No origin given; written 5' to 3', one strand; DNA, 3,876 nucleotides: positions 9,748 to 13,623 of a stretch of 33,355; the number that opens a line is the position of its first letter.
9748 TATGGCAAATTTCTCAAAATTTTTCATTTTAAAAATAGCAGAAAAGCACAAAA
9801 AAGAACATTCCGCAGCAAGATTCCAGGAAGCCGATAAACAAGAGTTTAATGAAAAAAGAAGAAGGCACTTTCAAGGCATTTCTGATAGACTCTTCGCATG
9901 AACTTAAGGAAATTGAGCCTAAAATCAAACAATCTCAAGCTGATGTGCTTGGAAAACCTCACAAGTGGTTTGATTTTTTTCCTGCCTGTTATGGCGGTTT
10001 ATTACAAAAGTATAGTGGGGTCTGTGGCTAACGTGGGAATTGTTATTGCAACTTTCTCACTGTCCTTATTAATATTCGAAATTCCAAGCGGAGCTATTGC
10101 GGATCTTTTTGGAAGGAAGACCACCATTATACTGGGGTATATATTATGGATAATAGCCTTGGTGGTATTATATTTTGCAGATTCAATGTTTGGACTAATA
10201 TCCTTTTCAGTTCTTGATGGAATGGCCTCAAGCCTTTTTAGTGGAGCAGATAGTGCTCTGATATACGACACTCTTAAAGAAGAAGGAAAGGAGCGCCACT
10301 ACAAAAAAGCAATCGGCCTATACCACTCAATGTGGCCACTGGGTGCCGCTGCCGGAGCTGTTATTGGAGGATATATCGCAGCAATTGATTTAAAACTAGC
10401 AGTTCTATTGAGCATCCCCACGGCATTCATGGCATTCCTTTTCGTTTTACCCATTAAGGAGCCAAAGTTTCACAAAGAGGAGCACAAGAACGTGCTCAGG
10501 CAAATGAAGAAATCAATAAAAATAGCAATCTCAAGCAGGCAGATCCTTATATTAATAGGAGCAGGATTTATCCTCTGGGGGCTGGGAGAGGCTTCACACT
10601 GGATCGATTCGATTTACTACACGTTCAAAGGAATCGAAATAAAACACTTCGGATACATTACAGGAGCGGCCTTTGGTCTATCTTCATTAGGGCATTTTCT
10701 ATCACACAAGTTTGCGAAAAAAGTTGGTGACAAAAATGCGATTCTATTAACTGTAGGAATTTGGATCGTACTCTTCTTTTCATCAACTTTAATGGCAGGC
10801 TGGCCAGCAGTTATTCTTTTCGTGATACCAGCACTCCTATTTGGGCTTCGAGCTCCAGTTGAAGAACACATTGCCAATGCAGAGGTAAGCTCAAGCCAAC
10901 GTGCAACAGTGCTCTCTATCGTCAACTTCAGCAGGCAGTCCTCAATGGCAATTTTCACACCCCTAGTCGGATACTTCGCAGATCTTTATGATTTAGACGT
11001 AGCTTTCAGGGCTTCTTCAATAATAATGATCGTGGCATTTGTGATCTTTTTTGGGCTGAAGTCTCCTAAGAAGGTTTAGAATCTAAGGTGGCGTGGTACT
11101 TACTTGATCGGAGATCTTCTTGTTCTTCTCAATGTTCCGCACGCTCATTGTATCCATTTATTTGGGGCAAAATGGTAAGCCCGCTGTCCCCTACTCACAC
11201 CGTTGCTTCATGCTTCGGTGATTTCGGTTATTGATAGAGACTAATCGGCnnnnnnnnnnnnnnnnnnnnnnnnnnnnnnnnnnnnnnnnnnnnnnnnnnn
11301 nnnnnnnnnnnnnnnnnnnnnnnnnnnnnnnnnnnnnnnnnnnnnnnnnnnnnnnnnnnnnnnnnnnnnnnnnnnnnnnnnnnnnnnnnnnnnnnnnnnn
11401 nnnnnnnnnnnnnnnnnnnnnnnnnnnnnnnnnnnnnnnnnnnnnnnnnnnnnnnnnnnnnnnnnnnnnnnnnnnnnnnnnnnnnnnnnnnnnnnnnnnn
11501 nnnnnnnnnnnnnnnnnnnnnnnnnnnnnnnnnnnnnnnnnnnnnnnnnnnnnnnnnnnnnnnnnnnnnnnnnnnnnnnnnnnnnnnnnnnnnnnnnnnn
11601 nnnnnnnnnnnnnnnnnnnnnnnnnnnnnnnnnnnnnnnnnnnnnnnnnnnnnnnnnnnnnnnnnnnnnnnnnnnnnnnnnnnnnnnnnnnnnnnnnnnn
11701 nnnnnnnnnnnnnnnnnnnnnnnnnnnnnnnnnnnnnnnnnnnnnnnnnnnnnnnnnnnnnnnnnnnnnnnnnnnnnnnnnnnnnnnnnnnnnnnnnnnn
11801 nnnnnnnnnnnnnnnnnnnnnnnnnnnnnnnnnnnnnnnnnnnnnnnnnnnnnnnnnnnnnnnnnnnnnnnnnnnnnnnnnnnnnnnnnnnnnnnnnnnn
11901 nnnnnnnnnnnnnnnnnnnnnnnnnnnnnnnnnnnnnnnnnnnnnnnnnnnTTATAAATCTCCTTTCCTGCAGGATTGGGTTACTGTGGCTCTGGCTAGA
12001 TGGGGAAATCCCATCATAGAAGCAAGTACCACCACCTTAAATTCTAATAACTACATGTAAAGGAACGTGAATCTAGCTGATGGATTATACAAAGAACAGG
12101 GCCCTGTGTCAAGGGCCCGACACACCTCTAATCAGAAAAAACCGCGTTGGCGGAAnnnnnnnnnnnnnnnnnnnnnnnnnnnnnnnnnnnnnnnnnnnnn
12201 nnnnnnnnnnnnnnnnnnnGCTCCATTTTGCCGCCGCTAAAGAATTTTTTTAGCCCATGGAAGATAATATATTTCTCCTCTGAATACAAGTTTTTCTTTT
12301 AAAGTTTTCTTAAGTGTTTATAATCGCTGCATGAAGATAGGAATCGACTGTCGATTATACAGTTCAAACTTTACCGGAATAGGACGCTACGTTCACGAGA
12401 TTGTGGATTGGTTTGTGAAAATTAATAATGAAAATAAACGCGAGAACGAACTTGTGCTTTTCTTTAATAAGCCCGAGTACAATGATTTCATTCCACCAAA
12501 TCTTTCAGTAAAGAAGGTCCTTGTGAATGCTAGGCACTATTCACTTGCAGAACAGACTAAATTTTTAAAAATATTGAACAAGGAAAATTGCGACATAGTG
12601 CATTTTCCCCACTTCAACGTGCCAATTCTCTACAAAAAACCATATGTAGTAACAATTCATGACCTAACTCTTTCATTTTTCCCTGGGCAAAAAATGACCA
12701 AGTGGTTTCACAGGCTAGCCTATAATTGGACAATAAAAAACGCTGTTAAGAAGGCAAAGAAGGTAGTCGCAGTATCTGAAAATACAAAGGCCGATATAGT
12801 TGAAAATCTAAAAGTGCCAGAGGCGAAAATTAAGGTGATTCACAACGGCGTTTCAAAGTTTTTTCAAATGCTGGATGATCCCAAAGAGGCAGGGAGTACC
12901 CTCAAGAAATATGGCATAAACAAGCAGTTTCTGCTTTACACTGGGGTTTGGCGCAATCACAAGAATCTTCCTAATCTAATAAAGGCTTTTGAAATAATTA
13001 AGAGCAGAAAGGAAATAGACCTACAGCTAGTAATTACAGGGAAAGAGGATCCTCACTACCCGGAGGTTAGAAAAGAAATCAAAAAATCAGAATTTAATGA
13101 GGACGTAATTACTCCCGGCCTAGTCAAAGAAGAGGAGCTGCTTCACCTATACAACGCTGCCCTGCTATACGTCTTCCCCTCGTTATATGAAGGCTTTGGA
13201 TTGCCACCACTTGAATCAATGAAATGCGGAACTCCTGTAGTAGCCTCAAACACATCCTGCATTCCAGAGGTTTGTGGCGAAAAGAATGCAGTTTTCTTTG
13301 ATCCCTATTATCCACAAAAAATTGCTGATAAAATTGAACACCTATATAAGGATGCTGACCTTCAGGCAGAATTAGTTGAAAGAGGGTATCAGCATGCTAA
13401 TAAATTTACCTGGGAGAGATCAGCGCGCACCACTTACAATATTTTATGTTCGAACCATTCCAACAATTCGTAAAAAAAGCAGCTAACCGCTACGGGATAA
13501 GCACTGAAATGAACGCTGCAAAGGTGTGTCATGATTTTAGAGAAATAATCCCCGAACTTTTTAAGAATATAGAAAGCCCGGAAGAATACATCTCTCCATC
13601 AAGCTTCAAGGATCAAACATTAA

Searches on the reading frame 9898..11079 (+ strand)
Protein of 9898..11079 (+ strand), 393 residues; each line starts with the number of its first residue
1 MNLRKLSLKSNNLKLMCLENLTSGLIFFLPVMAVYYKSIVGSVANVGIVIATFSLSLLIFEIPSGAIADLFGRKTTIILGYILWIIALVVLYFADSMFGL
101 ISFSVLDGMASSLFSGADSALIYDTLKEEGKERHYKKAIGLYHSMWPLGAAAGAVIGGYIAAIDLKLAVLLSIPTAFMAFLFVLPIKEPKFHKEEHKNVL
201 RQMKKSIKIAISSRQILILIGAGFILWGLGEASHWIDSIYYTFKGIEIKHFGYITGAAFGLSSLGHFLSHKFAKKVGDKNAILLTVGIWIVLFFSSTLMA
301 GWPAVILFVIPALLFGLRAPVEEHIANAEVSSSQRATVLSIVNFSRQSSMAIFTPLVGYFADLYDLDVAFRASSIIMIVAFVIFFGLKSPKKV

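Call 8: search_protein_families(library=pfam, proteins=[window:9898-11079:+])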
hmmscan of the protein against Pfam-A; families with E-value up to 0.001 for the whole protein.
window:9898-11079:+ (393 aa): 3 families
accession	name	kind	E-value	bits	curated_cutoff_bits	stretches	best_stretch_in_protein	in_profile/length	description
PF07690.21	MFS_1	-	4.2e-36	125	33.4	2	27-317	14-306/347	Major Facilitator Superfamily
PF13347.12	MFS_2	-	7.5e-10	38.4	27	1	13-163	227-379/427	MFS/sugar transport protein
PF05977.19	MFS_3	-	2.6e-07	29.9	27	1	38-390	39-396/524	Transmembrane secretion effector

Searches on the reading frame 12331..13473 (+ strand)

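Call 8: search_protein_families(library=pfam, proteins=[window:12331-13473:+])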
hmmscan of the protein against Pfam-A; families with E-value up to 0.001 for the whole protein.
window:12331-13473:+ (380 aa): 6 families
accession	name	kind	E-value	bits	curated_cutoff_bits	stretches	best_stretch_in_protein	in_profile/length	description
PF00534.26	Glycos_transf_1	-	1.4e-35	122.8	26.4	1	197-354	14-171/172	Glycosyl transferases group 1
PF13692.12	Glyco_trans_1_4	-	1.3e-27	97.2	27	1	201-341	4-142/142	Glycosyl transferases group 1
PF13439.12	Glyco_transf_4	-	1.7e-18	67.6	28.5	1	63-174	49-166/170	Glycosyltransferase Family 4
PF20706.3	GT4-conflict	-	3.2e-11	43.3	26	1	139-318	144-323/385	Family 4 Glycosyltransferase in conflict systems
PF13579.12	Glyco_trans_4_4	-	5e-08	33.9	29.7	1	16-173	2-158/158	Glycosyl transferase 4-like domain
PF13524.12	Glyco_trans_1_2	-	2.2e-07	31.4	25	1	227-367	10-141/144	Glycosyl transferase-like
